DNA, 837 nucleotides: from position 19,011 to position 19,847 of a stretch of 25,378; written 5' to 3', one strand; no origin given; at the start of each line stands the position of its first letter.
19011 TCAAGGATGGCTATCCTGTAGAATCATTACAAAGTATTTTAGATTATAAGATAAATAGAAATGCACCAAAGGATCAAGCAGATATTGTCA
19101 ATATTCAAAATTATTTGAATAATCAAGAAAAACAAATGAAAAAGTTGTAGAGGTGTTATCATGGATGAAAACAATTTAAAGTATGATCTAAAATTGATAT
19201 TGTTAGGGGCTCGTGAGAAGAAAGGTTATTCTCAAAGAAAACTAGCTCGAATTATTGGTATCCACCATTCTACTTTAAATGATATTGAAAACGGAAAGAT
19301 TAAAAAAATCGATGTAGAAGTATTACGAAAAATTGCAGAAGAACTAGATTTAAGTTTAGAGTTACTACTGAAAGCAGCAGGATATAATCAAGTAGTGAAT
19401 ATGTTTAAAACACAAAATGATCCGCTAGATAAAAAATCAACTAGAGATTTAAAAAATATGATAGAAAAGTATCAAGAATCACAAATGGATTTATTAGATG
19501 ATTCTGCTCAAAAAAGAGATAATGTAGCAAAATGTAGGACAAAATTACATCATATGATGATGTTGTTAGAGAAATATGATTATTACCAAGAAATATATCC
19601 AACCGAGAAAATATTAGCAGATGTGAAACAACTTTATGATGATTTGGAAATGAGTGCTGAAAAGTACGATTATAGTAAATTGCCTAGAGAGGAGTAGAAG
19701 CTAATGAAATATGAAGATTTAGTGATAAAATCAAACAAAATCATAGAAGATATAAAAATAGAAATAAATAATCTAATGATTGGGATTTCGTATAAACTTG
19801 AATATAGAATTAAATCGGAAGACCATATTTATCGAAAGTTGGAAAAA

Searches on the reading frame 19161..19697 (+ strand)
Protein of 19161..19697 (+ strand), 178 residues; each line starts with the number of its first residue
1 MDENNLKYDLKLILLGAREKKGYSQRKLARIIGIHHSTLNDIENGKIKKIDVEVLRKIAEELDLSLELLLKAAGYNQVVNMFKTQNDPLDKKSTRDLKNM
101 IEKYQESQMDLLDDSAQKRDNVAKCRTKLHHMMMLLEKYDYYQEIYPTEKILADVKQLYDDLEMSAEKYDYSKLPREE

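Call 3: search_protein_families(library=pfam, proteins=[window:19161-19697:+], max_evalue=0.1)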
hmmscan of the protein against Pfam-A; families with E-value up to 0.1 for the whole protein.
window:19161-19697:+ (178 aa): 11 families
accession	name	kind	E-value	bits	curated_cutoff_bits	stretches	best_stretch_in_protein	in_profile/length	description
PF01381.28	HTH_3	-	8.1e-16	58.2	23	1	17-69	4-55/55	Helix-turn-helix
PF12844.13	HTH_19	-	1.9e-12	47.3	30.2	1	17-74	7-63/64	Helix-turn-helix domain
PF13443.12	HTH_26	-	7.7e-09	36.1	22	1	19-67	7-55/63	Cro/C1-type HTH DNA-binding domain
PF13744.12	HTH_37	-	1.2e-07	31.8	27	1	2-68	11-77/80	Helix-turn-helix domain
PF13560.12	HTH_31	-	2.7e-07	31.2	27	1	18-68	10-60/64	Helix-turn-helix domain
PF13413.12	HTH_25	-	4.7e-06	26.8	24.6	1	14-65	2-58/62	Helix-turn-helix domain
PF13936.12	HTH_38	-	0.0035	17.5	27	1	20-39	18-37/44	Helix-turn-helix domain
PF24655.1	DUF7645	-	0.017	15.6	27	1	47-71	23-47/62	Domain of unknown function (DUF7645)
PF13384.12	HTH_23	-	0.029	14.6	24.6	0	15-41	11-36/50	Homeodomain-like domain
PF20432.4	Xre-like-HTH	-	0.033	14.9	25.8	0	22-41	23-42/63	Antitoxin Xre-like helix-turn-helix domain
PF12964.13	DUF3853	-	0.073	13.7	22.1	0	23-69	47-94/97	Protein of unknown function (DUF3853)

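Call 4: search_protein_families(library=padloc, proteins=[window:19161-19697:+], max_evalue=0.1)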
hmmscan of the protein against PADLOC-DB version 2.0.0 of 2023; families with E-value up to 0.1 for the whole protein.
window:19161-19697:+ (178 aa): 13 families
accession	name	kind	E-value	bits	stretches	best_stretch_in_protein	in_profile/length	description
PDLC02926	HTH_VI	-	7.3e-11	40.2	1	16-72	8-63/92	-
PDLC04142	capH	-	6.1e-07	28.5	1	17-80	14-74/103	capH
PDLC04775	PDC-M69A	-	1e-06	27.3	1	19-103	17-103/113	-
PDLC03947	RmrA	-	1.2e-06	25.6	1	16-84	18-87/383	-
PDLC03665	Control_protein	-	3.2e-06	25.3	1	18-71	17-70/77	control protein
PDLC03951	RmrA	-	1.9e-05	21.8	1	16-106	15-104/400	-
PDLC03949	RmrA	-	5.4e-05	20.2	1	16-70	9-62/363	-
PDLC03953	RmrA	-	0.0018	15.5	1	15-68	11-63/373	-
PDLC03946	RmrA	-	0.0024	14.6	1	16-71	9-63/357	-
PDLC03948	RmrA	-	0.0028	14.6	1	15-73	14-71/397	-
PDLC03952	RmrA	-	0.0045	13.9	1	16-71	29-83/395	-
PDLC01509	Csx1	-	0.0062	13.7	1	66-173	322-430/440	CAS-III; associated_signaling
PDLC03664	Control_protein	-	0.027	12.9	1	17-64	21-67/74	control protein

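Call 8: search_protein_families(library=ncbifam, proteins=[window:19161-19697:+], max_evalue=0.1)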
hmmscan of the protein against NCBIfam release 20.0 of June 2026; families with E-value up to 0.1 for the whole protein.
window:19161-19697:+ (178 aa): 18 families
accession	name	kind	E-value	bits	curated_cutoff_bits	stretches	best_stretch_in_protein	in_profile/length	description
NF041951.1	phage_RstR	subfamily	2.2e-08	34.3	80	1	13-86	6-78/108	RstR family transcriptional repressor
NF047948.1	male_kill_WMK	equivalog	8.8e-07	28.7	300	1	16-106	12-93/300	WO male-killing family protein Wmk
NF046032.1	TransRegSlrRBacil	equivalog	1.6e-06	28.2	250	1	18-73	10-65/149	HTH-type transcriptional regulator SlrR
NF007408.0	PRK09943.1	equivalog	4.3e-06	26.4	211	1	16-85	14-82/185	HTH-type transcriptional regulator PuuR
NF007271.0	PRK09726.1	equivalog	9.3e-06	25.6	79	1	10-68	17-70/88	type II toxin-antitoxin system antitoxin HipB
NF006015.0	PRK08154.1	subfamily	1e-05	24.9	204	1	17-108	38-129/314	anaerobic benzoate catabolism transcriptional regulator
TIGR03070.1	couple_hipB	subfamily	1.8e-05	24.6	71.65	1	14-64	7-56/58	type II toxin-antitoxin system Y4mF family antitoxin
TIGR00270.2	TIGR00270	equivalog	2e-05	24.5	110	1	14-66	80-131/159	multiprotein bridging factor aMBF1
NF038310.1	lysogeny_AimR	equivalog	6.3e-05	22.2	70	1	19-63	6-49/365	AimR family lysis-lysogeny pheromone receptor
TIGR03830.1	CxxCG_CxxCG_HTH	subfamily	0.00064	19.5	61.8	1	17-64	73-122/127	type II TA system antitoxin MqsA family protein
NF038139.1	Reg_Aceta_RamB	equivalog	0.0012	17.6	700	1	18-76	11-68/465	acetate metabolism transcriptional regulator RamB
NF003162.0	PRK04140.1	equivalog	0.0018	17.4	263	1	16-100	133-217/317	transcriptional regulator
NF041534.1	rodZ_Strepcoccus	equivalog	0.0024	17.1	375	1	14-98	10-99/275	cytoskeleton protein RodZ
NF010465.0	PRK13890.1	equivalog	0.0028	17.7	96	1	19-74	15-69/121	conjugal transfer protein TrbA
NF041575.1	antitoxPezA_Strep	equivalog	0.0053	16.7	290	1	18-118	10-110/158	type II toxin-antitoxin system antitoxin PezA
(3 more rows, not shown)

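Call 9: search_protein_families(library=phrogs, proteins=[window:19161-19697:+], max_evalue=0.1)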
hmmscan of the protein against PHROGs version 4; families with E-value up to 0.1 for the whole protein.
window:19161-19697:+ (178 aa): 37 families (the best 25 are shown)
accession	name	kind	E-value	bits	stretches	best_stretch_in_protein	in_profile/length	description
phrog_8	-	transcription regulation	9.9e-14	52.5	1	13-82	165-228/346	transcriptional regulator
phrog_3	-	transcription regulation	1.5e-12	49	1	6-146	85-204/430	transcriptional repressor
phrog_1373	-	transcription regulation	8.6e-11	43.1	1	8-78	62-131/166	transcriptional regulator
phrog_4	-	transcription regulation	8.4e-10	39.2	1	15-77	143-199/400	transcriptional repressor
phrog_5823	-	transcription regulation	1e-09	39.1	1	17-136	14-123/404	transcriptional regulator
phrog_2339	-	DNA, RNA and nucleotide metabolism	1.5e-09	38.7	1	6-76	22-92/98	HTH DNA binding protein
phrog_7126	-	DNA, RNA and nucleotide metabolism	1.1e-07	32.8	1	17-71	25-79/120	HTH DNA binding protein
phrog_2439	-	transcription regulation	5.5e-07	29.8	1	14-104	12-101/367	transcriptional regulator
phrog_7241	-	transcription regulation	9.7e-07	29.9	1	16-70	68-121/122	transcriptional regulator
phrog_2328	-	transcription regulation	2.2e-06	28.5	1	14-74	20-79/128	transcriptional repressor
phrog_2967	-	transcription regulation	2.3e-06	28.3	1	10-108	11-113/225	transcriptional regulator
phrog_6288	-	unknown function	1.6e-05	25.6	1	18-58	38-78/322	-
phrog_4583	-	transcription regulation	3.8e-05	24.6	1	19-72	20-72/81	transcriptional repressor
phrog_32768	-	unknown function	4.4e-05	23.4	1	10-71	10-71/446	-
phrog_6223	-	transcription regulation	6.5e-05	23.9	1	10-49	7-44/73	transcriptional repressor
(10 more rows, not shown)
